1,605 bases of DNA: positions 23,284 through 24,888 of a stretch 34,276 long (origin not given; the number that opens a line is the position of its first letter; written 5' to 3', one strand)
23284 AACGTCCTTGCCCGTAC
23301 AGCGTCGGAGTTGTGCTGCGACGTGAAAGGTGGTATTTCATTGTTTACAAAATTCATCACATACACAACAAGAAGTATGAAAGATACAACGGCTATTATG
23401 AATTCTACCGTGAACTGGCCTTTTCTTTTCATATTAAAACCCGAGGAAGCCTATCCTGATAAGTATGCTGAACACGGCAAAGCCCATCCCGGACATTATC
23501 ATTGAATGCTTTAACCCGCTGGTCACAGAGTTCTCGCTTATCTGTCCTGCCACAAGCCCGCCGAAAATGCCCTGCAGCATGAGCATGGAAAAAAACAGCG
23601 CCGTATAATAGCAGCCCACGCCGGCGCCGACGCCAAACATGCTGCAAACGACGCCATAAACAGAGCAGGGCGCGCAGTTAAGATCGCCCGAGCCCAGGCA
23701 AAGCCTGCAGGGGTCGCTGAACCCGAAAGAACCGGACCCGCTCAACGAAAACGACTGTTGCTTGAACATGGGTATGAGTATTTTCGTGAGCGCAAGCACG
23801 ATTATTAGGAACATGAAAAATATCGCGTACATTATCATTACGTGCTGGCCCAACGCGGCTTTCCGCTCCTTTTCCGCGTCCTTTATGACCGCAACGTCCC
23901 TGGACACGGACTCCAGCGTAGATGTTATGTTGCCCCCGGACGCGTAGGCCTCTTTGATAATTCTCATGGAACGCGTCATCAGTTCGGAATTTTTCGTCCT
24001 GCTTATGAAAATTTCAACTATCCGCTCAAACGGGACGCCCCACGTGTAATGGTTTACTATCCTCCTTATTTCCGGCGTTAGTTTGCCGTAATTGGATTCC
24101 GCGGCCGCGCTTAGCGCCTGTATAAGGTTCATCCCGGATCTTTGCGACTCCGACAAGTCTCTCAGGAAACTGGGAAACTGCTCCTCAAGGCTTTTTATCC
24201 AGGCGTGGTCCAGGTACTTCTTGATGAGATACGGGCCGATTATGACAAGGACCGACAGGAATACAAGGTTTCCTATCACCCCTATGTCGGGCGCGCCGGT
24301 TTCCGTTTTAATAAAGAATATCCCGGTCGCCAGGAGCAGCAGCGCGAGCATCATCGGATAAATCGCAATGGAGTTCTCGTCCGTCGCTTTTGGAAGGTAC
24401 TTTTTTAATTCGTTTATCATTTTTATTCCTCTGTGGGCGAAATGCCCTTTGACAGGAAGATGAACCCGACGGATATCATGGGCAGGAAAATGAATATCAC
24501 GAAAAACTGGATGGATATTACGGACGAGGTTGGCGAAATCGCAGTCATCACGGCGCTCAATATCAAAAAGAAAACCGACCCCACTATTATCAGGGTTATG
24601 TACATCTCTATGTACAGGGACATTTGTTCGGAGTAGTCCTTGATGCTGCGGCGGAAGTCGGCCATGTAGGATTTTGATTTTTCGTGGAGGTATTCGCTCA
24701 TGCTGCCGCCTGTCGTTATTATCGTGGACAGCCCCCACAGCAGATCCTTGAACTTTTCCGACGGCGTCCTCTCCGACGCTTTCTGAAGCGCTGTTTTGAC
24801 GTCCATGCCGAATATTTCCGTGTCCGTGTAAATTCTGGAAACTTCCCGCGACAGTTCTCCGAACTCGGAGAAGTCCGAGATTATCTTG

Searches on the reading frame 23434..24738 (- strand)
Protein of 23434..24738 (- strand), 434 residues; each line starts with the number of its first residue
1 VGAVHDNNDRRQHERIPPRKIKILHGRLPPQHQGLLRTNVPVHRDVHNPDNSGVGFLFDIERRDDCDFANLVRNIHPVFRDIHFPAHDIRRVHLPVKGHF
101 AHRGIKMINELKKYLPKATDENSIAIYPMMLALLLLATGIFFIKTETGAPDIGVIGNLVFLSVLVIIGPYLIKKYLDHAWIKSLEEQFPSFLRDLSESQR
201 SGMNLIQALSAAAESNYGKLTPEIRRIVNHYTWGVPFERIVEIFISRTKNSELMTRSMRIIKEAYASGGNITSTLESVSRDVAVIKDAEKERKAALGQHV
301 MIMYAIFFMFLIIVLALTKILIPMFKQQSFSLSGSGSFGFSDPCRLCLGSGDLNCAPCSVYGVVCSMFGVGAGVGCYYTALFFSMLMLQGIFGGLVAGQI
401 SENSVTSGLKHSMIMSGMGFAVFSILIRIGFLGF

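Call 5: search_protein_families(library=pfam, max_evalue=0.1, proteins=[window:23434-24738:-])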
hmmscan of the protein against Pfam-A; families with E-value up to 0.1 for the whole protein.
window:23434-24738:- (434 aa): 2 families
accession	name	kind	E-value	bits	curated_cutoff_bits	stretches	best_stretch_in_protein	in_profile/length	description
PF00482.28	T2SSF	-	6.3e-18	65.4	25.2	1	191-317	1-123/125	Type II secretion system (T2SS), protein F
PF09852.15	DUF2079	-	0.0073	15.9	28.2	0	293-341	175-215/459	Predicted membrane protein (DUF2079)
